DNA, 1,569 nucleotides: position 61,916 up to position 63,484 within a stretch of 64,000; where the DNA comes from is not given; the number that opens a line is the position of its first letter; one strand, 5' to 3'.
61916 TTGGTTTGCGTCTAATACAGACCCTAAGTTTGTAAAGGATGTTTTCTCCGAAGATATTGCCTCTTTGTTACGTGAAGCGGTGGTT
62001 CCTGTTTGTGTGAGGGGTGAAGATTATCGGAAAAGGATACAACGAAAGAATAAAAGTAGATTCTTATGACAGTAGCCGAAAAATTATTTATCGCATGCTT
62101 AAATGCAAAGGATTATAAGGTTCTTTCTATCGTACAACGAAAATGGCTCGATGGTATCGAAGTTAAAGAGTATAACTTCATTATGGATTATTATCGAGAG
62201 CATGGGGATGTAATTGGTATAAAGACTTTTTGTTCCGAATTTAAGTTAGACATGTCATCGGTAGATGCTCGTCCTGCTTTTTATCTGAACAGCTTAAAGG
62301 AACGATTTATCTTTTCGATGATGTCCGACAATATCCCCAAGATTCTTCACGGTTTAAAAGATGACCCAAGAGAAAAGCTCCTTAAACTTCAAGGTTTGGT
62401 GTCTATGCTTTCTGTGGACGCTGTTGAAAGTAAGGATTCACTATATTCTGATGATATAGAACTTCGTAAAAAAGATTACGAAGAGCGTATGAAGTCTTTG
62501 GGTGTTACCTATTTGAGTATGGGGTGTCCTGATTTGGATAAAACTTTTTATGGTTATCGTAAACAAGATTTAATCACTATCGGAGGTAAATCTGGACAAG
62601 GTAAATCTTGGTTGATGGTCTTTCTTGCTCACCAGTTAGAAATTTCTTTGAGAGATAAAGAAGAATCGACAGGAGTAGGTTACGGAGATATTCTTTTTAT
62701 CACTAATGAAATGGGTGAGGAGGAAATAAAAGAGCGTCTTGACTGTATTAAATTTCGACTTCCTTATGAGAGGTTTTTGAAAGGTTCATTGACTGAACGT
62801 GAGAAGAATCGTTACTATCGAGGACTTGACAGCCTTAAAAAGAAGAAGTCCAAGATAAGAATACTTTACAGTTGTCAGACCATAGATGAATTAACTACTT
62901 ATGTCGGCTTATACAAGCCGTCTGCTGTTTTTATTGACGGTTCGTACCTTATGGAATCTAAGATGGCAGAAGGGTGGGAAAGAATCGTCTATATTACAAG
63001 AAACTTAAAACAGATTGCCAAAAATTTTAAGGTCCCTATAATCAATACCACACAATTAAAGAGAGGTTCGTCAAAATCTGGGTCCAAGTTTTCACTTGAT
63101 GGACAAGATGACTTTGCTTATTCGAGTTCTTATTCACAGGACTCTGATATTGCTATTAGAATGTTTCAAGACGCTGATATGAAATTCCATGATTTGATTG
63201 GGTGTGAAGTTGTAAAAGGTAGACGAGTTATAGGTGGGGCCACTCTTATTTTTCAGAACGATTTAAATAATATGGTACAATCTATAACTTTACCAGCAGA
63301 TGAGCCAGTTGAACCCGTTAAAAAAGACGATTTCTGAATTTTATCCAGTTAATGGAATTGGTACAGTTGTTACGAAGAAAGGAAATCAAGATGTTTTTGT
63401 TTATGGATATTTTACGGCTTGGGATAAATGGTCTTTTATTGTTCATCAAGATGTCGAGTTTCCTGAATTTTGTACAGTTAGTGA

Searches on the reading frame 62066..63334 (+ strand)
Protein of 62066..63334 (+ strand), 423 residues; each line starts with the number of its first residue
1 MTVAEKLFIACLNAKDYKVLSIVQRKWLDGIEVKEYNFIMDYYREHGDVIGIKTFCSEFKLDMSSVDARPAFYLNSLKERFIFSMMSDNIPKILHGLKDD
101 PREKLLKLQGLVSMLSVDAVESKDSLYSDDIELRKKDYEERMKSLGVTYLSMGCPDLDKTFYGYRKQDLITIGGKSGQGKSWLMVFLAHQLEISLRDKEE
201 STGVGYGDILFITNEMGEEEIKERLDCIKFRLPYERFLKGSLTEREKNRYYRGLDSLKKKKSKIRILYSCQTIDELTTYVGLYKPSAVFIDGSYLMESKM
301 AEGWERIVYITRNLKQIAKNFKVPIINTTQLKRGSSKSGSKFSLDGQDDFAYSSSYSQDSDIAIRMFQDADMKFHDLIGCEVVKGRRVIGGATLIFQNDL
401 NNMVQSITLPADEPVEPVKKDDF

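Call 40: search_protein_families(library=phrogs, proteins=[window:62066-63334:+], max_evalue=0.00001)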
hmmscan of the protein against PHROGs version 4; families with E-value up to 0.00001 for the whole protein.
window:62066-63334:+ (423 aa): 3 families
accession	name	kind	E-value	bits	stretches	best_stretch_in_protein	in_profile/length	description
phrog_19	-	DNA, RNA and nucleotide metabolism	2.4e-44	153.2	1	18-392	180-565/621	DnaB-like replicative helicase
phrog_239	-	DNA, RNA and nucleotide metabolism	8.9e-15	55.7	1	122-367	310-554/801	DNA primase/helicase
phrog_243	-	DNA, RNA and nucleotide metabolism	2.3e-12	47.4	1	154-340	22-200/273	DnaB-like replicative helicase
